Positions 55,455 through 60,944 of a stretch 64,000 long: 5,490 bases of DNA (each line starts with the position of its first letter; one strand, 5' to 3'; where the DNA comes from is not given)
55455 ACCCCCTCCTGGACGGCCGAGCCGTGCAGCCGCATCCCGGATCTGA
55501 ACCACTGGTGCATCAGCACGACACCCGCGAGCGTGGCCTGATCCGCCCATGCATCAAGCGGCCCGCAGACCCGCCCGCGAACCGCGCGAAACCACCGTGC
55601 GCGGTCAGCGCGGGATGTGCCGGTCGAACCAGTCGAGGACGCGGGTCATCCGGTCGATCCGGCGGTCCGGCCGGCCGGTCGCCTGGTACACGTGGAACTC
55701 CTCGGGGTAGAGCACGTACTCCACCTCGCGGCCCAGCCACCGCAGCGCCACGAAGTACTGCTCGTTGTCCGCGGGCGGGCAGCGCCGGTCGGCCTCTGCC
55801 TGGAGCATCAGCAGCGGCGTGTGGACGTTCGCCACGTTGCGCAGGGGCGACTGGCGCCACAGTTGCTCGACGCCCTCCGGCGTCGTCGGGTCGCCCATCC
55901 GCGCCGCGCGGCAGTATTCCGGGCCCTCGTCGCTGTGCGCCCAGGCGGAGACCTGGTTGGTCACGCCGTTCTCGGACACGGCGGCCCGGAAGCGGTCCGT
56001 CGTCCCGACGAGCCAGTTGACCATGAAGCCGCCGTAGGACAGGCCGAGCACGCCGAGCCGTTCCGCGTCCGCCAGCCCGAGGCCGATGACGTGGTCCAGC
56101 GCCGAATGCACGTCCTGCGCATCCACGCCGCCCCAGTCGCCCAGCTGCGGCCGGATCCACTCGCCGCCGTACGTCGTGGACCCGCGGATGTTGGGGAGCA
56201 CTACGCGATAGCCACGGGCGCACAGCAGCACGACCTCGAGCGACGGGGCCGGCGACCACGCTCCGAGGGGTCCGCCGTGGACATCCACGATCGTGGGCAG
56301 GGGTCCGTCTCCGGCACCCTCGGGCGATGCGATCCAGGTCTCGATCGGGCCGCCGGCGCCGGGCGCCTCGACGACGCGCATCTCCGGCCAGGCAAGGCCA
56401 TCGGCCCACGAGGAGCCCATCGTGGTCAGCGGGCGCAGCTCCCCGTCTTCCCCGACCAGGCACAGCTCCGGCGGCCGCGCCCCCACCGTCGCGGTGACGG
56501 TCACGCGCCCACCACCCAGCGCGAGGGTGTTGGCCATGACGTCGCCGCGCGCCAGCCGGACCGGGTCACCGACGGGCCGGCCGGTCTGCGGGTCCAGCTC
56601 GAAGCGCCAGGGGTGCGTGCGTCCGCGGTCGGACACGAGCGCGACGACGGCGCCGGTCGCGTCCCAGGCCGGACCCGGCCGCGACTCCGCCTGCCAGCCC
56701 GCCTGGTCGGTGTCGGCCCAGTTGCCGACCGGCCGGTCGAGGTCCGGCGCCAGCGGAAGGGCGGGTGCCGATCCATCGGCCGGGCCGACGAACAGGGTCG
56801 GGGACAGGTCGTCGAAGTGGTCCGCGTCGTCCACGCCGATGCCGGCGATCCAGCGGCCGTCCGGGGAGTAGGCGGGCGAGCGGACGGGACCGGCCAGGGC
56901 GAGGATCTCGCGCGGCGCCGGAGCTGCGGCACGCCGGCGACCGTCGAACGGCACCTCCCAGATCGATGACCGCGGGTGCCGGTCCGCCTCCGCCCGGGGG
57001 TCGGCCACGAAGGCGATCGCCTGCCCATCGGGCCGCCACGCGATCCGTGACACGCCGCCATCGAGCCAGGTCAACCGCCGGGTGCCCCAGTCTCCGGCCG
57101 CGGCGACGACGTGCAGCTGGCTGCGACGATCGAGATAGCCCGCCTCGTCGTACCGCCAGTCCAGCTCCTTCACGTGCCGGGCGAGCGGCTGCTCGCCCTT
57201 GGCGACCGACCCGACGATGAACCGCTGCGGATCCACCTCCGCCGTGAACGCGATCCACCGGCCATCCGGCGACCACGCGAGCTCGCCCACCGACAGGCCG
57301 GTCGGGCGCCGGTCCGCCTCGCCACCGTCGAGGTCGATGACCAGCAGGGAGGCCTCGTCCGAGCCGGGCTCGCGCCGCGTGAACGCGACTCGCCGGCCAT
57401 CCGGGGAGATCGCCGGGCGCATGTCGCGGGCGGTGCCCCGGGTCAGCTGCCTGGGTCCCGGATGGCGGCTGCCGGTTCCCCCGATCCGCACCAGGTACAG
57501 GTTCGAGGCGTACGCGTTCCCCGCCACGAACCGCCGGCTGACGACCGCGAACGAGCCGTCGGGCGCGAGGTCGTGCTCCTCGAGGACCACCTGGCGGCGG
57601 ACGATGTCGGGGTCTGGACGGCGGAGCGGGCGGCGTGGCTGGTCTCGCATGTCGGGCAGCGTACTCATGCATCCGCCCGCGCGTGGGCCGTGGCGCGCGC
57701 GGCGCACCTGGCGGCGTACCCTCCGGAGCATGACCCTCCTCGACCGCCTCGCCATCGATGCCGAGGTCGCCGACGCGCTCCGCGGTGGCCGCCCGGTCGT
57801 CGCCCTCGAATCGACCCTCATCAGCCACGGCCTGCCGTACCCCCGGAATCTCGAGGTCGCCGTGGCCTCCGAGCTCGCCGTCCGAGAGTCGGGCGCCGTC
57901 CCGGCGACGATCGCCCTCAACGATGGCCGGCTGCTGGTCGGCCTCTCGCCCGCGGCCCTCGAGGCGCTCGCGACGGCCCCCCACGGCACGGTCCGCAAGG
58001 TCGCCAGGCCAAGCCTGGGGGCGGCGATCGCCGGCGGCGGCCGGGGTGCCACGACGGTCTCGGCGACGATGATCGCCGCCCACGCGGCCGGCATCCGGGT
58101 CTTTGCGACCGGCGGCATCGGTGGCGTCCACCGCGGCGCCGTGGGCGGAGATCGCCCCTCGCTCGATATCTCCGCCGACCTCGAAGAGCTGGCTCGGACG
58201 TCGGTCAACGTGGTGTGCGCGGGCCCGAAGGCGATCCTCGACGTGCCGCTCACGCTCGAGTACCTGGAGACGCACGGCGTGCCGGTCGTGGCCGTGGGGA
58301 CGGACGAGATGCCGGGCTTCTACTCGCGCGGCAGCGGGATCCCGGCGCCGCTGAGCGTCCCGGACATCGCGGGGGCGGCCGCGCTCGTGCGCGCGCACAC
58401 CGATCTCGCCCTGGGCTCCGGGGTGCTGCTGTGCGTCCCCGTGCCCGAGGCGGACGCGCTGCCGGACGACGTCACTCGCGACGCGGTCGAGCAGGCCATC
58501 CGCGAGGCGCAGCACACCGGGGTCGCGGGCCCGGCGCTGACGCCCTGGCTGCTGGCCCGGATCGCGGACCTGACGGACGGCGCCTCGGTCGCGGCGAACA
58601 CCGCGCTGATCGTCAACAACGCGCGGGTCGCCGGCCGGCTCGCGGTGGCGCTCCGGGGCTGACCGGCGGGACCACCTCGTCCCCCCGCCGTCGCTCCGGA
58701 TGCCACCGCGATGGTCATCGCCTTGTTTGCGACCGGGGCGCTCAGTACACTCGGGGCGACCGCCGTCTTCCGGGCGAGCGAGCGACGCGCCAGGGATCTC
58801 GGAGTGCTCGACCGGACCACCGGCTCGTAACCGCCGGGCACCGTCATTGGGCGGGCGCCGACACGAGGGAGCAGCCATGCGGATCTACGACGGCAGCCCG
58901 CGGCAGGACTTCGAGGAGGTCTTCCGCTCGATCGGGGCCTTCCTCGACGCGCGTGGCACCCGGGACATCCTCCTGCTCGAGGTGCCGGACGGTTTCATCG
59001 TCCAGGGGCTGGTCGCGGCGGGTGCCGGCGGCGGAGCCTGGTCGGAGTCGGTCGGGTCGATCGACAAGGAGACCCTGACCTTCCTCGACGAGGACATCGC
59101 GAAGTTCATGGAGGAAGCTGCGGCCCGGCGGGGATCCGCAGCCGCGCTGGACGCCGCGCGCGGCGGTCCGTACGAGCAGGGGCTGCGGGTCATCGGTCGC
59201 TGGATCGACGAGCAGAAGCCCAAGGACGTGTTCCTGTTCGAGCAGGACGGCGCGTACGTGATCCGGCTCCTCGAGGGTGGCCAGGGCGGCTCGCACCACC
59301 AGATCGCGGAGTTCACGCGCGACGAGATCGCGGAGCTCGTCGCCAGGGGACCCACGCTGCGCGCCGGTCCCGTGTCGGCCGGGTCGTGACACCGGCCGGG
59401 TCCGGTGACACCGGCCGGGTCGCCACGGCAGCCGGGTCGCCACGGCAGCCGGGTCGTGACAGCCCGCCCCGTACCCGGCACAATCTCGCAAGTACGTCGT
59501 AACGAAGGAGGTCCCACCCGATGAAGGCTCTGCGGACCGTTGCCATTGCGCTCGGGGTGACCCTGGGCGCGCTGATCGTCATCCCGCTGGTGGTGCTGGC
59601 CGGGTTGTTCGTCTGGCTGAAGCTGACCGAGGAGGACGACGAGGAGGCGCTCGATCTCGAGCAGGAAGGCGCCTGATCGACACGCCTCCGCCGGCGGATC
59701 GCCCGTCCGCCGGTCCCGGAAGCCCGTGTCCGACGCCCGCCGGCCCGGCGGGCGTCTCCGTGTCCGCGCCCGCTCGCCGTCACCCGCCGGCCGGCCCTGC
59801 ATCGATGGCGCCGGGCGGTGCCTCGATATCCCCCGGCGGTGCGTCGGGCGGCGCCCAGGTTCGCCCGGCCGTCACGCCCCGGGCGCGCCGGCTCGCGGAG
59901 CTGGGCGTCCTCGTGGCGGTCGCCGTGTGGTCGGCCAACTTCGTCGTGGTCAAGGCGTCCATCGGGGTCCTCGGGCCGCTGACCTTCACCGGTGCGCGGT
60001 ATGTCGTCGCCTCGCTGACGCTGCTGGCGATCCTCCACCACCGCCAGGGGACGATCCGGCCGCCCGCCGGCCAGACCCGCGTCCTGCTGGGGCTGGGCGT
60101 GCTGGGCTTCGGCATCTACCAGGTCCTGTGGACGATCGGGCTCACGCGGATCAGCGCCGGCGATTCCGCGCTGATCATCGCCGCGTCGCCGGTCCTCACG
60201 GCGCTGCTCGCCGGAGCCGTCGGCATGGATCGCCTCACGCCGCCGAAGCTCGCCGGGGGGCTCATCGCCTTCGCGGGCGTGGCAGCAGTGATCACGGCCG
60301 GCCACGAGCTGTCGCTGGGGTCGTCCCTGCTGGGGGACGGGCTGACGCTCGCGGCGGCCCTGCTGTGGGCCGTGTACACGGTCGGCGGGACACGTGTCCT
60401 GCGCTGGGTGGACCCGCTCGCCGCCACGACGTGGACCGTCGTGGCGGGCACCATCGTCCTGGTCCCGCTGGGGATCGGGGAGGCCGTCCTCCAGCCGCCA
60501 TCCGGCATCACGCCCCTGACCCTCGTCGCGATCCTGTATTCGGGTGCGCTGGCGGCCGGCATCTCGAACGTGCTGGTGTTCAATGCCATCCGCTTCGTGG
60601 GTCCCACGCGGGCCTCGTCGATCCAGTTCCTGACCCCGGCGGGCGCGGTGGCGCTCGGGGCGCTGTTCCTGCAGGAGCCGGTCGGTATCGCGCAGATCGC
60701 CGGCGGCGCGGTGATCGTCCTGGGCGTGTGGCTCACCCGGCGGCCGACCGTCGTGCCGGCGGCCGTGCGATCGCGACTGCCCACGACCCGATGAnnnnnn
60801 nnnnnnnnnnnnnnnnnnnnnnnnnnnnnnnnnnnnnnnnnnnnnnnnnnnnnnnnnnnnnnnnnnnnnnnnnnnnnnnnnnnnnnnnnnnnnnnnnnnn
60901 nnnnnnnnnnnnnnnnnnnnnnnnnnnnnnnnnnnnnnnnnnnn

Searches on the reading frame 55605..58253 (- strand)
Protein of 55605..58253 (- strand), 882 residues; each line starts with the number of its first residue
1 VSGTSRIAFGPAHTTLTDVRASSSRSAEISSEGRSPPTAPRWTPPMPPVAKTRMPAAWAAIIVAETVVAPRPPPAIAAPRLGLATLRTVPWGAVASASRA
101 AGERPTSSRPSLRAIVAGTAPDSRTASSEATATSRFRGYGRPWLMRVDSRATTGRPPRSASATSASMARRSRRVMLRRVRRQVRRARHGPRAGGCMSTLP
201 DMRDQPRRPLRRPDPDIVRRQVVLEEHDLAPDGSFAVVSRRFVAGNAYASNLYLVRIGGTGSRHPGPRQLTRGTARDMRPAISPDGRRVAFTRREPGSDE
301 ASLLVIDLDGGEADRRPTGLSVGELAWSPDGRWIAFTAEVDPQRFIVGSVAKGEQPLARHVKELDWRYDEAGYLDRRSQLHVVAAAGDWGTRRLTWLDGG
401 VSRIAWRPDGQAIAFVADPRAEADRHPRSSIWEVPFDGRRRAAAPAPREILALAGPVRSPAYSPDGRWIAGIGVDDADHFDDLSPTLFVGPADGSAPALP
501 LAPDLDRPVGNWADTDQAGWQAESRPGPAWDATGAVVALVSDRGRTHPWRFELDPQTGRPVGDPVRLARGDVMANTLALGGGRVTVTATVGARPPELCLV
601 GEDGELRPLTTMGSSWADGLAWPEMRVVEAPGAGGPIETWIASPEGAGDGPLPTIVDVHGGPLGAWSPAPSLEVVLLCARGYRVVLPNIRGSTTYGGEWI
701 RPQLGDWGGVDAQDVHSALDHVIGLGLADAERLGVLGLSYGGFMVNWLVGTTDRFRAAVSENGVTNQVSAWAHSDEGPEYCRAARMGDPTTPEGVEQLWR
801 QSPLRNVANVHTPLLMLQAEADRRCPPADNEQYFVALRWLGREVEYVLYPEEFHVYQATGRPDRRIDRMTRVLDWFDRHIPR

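Call 66: search_protein_families(library=pfam, proteins=[window:55605-58253:-], max_evalue=0.00001)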
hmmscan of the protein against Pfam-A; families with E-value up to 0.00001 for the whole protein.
window:55605-58253:- (882 aa): 3 families
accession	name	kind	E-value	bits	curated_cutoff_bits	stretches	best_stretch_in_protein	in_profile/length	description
PF00326.27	Peptidase_S9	-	1.1e-42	146.4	22.6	1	672-880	5-210/213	Prolyl oligopeptidase family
PF07676.18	PD40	-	3e-21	75.2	20.9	1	267-299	1-34/38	WD40-like Beta Propeller Repeat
PF02129.25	Peptidase_S15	-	7.7e-06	26.2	23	0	641-770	9-135/262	X-Pro dipeptidyl-peptidase (S15 family)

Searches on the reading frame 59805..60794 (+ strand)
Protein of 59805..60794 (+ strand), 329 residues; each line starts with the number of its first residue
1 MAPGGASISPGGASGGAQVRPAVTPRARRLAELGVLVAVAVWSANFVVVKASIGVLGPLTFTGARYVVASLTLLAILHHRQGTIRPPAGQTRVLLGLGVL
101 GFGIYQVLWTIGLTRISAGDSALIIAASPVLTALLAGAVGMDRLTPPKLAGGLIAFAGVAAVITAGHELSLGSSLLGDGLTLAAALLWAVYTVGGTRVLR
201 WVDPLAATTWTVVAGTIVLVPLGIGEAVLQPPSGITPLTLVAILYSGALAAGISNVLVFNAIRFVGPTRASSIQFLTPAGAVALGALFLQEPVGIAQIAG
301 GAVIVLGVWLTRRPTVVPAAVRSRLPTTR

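Call 82: search_protein_families(library=pfam, proteins=[window:59805-60794:+], max_evalue=0.0001)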
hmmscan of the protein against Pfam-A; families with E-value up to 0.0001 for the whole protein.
window:59805-60794:+ (329 aa): 1 family
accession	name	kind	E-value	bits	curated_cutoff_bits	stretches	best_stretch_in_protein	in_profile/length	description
PF00892.27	EamA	-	8.5e-45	152.8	28.2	2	176-311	2-133/135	EamA-like transporter family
